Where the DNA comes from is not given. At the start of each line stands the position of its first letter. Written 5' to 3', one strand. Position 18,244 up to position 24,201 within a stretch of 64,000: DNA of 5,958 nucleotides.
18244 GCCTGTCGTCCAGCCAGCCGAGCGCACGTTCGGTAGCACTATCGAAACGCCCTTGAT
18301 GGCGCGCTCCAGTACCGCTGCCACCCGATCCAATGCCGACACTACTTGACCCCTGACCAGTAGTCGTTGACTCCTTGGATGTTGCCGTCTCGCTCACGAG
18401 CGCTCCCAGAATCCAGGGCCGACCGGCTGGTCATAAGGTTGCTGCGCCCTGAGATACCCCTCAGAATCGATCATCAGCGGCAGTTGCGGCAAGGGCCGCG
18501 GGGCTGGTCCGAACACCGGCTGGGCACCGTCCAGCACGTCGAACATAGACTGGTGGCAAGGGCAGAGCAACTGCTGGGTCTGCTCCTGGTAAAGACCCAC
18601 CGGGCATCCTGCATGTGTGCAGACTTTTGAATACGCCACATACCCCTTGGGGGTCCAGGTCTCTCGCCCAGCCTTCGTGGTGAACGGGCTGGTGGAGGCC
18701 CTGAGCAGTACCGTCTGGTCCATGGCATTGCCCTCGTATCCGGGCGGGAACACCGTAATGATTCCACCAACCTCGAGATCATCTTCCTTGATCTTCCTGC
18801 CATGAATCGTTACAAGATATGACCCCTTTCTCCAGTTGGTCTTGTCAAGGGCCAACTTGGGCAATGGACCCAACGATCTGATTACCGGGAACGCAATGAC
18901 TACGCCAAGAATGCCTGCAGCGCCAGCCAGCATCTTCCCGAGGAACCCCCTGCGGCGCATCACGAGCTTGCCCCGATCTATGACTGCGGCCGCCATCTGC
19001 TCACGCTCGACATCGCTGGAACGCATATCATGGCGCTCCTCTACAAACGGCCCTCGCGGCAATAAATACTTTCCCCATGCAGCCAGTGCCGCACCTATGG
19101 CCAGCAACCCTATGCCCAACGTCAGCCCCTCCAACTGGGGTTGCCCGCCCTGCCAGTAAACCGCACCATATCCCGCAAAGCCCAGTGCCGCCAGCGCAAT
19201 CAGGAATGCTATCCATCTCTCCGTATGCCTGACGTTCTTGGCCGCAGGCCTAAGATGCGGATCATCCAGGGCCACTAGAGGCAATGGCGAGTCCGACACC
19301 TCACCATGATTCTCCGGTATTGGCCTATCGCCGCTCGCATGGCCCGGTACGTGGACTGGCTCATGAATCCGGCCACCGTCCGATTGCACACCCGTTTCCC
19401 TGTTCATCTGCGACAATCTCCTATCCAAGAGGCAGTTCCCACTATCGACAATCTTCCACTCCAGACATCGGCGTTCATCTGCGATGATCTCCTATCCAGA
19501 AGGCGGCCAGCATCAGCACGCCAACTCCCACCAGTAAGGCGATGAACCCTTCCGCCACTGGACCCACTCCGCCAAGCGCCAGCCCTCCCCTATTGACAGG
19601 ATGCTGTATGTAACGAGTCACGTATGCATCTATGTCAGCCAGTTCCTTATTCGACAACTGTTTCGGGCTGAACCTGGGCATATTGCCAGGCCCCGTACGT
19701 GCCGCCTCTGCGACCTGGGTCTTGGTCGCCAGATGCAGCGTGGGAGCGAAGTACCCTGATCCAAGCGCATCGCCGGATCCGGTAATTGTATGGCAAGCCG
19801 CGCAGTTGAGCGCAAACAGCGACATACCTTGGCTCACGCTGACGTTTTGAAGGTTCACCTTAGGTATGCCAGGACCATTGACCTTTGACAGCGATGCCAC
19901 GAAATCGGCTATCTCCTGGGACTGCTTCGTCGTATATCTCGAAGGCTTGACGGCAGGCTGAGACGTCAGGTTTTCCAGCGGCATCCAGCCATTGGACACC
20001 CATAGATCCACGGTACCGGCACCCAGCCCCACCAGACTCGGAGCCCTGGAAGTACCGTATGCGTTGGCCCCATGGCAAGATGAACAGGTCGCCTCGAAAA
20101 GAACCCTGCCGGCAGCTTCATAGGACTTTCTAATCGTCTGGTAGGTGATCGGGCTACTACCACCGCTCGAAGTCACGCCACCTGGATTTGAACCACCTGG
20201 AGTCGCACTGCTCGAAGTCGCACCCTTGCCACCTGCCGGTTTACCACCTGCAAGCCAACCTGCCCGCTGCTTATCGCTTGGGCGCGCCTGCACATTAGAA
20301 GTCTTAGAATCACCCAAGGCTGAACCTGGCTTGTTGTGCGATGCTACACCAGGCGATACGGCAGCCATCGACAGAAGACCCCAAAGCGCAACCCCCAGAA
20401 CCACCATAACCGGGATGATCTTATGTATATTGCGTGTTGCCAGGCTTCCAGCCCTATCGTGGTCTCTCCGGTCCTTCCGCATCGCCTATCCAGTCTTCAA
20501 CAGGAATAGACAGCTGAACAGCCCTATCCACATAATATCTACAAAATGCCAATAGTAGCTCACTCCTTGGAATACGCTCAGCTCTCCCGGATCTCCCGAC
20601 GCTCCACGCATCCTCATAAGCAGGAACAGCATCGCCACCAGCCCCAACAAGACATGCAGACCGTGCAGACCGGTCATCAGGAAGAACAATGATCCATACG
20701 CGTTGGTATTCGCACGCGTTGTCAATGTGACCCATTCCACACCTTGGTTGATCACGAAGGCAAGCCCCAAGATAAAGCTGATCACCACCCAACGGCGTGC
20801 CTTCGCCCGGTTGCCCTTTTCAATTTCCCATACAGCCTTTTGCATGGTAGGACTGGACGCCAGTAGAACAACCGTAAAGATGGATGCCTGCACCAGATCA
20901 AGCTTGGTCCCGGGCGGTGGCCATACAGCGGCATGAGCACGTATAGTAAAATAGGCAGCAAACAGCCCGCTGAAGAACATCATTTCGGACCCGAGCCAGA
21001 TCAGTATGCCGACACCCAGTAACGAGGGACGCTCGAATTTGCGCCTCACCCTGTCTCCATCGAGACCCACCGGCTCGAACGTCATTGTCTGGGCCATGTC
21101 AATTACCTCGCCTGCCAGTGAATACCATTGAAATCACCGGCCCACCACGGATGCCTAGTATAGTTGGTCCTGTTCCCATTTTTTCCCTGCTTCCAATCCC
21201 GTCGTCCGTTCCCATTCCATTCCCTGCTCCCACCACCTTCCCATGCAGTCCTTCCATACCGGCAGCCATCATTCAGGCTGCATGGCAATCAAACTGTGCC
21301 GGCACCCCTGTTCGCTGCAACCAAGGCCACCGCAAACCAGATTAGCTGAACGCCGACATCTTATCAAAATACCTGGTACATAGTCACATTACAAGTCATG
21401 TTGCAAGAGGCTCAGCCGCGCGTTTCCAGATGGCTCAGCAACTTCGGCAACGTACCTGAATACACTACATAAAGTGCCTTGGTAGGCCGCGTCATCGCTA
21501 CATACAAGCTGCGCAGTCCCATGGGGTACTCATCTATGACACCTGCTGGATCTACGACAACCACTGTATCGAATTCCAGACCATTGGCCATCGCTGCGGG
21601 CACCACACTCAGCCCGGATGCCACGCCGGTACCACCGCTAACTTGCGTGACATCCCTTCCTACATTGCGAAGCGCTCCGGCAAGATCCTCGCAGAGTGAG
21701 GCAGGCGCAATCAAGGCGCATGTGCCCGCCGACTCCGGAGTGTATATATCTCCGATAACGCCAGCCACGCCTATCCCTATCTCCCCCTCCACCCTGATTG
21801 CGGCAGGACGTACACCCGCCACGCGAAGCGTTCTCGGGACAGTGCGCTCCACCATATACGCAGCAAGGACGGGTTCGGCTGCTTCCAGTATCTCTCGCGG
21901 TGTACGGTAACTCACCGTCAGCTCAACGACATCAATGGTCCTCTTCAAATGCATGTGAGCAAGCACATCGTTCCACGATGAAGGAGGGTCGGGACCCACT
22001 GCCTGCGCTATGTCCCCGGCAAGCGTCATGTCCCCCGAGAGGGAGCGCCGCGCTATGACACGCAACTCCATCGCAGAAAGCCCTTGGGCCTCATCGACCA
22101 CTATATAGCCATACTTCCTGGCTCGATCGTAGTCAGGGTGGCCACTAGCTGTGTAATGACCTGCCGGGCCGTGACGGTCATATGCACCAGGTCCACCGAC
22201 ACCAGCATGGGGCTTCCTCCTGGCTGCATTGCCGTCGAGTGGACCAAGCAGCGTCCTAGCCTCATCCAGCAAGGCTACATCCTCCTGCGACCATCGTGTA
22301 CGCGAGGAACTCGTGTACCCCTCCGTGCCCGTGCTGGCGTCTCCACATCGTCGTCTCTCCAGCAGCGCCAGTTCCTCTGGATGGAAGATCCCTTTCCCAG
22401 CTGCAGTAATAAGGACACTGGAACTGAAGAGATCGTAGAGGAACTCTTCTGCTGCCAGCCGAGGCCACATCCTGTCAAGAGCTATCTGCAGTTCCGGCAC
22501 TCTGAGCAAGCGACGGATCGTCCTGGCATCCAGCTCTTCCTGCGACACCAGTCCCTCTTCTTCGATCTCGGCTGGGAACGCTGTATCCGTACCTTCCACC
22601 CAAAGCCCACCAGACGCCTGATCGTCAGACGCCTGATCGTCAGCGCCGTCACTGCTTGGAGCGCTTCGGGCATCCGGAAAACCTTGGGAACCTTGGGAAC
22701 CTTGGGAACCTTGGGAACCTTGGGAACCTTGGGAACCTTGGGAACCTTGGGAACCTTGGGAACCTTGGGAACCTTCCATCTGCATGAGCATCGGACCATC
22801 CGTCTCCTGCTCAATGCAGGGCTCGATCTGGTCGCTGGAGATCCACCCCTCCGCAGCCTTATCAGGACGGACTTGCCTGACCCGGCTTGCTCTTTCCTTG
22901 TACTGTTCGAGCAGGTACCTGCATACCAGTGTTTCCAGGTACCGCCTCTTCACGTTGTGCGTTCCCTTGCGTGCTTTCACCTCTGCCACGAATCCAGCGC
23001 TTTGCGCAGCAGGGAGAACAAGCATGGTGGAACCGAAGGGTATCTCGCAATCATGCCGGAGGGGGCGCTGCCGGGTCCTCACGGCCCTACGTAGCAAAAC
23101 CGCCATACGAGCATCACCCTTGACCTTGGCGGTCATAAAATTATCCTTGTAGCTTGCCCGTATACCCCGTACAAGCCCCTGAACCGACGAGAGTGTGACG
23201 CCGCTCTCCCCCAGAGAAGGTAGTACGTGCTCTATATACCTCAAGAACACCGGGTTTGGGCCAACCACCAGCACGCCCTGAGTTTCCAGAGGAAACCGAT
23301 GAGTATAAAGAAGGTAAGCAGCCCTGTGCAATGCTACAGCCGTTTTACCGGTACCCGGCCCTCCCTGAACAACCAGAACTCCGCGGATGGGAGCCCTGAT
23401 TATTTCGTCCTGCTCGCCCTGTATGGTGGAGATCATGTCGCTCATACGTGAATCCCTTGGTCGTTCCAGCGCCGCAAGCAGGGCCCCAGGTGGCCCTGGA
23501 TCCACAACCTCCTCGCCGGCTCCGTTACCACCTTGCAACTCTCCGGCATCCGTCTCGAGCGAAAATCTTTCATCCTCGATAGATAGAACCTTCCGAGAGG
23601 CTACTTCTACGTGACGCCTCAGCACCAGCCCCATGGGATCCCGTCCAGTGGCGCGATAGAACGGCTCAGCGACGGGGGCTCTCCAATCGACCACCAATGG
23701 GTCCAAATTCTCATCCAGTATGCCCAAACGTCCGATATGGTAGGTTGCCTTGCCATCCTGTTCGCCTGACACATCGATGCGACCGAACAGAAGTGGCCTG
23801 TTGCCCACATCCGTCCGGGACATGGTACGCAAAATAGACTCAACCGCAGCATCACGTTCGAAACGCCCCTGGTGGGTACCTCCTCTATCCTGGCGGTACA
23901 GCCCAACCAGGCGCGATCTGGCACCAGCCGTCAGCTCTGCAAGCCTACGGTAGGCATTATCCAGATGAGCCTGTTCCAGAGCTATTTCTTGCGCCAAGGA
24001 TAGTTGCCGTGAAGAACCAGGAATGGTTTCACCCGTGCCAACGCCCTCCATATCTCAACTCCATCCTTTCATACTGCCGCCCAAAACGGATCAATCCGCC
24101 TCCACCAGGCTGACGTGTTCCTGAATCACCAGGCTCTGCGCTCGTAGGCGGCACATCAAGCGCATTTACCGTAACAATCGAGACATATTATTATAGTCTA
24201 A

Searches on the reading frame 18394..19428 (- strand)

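Call 28: search_protein_families(library=pfam, proteins=[window:18394-19428:-], max_evalue=0.001)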
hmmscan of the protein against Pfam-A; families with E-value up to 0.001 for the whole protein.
window:18394-19428:- (344 aa): 2 families
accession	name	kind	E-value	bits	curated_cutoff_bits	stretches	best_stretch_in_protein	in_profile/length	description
PF19297.4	QcrA_N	-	1.6e-13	51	27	1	99-186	98-186/222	QcrA subunit N-terminal region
PF00355.32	Rieske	-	7.5e-08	32.6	20.3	1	262-317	35-88/88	Rieske [2Fe-2S] domain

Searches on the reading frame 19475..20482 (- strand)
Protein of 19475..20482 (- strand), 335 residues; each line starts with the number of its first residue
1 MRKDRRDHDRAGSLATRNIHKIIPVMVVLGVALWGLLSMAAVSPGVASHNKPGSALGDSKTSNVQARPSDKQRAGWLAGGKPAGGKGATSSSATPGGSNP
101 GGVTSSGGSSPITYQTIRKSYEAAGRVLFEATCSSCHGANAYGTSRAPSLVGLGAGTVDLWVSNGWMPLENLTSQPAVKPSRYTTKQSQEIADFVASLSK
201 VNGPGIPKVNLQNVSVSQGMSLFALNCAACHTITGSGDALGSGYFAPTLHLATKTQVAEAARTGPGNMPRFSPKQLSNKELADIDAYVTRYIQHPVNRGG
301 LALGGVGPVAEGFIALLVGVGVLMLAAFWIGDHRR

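Call 28: search_protein_families(library=pfam, proteins=[window:19475-20482:-], max_evalue=0.001)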
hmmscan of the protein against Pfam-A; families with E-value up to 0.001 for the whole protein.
window:19475-20482:- (335 aa): 3 families
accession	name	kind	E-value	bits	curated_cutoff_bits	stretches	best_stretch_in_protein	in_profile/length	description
PF13442.11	Cytochrome_CBB3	-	4.7e-16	59.3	27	1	216-288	3-68/68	Cytochrome C oxidase, cbb3-type, subunit III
PF00034.26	Cytochrom_C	-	1.1e-13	52.7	21.3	2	218-288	3-86/90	Cytochrome c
PF14495.11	Cytochrom_C550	-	0.00016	21.9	27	0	209-232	19-42/136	Cytochrome c-550 domain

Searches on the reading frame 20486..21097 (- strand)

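Call 28: search_protein_families(library=pfam, proteins=[window:20486-21097:-], max_evalue=0.001)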
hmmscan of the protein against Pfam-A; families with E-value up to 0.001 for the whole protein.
window:20486-21097:- (203 aa): 1 family
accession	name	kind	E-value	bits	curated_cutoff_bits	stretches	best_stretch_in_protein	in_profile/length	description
PF00510.24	COX3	-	8.3e-27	95.1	23.8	1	27-198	76-254/258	Cytochrome c oxidase subunit III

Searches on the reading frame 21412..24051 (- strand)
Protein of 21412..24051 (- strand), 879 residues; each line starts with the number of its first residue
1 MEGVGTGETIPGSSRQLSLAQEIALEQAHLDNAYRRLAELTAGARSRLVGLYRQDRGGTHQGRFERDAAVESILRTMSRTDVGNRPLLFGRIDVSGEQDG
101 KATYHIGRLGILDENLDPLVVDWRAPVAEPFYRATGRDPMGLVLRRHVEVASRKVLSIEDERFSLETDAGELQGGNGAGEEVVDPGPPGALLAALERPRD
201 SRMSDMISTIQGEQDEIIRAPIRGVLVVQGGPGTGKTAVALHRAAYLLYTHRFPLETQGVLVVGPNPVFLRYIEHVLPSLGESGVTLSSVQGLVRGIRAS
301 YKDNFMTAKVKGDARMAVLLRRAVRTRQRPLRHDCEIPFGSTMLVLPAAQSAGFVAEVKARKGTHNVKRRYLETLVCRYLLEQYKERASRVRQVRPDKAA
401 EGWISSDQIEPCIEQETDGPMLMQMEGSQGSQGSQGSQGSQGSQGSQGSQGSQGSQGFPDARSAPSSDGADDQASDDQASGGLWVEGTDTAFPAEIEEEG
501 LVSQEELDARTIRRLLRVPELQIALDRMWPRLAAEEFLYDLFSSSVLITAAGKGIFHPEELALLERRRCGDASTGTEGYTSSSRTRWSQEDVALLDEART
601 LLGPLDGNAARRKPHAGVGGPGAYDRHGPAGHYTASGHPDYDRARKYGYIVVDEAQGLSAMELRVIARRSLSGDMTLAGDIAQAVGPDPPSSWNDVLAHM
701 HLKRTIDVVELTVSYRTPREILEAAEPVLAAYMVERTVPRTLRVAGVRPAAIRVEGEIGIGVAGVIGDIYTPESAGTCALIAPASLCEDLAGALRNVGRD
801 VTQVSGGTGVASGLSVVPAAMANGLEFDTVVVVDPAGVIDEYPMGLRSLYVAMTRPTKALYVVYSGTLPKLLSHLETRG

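Call 83: search_protein_families(library=pfam, proteins=[window:21412-24051:-], max_evalue=0.001)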
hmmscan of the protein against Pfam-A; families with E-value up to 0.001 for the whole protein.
window:21412-24051:- (879 aa): 8 families
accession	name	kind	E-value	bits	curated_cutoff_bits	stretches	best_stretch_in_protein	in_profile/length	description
PF00580.27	UvrD-helicase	-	1.3e-07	32.1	23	1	213-253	4-43/271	UvrD/REP helicase N-terminal domain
PF13245.12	AAA_19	-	2.4e-06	28.2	25.1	0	216-261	3-45/134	AAA domain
PF13538.12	UvrD_C_2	-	4.6e-06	26.8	27.4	1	823-863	11-52/52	UvrD-like helicase C-terminal domain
PF01391.23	Collagen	-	2.5e-05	24.4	27.2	1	427-459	4-39/60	Collagen triple helix repeat (20 copies)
PF09848.15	SLFN-g3_helicase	-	0.00019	21.3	24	0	224-267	2-42/354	Schlafen group 3, DNA/RNA helicase domain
PF01443.25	Viral_helicase1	-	0.0005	20.4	21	0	815-862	178-226/228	Viral superfamily 1 RNA helicase core domain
PF02562.22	PhoH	-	0.00055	19.9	27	0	648-712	121-187/205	PhoH-like protein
PF13604.12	AAA_30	-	0.00078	19.7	27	0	213-239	5-34/191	AAA domain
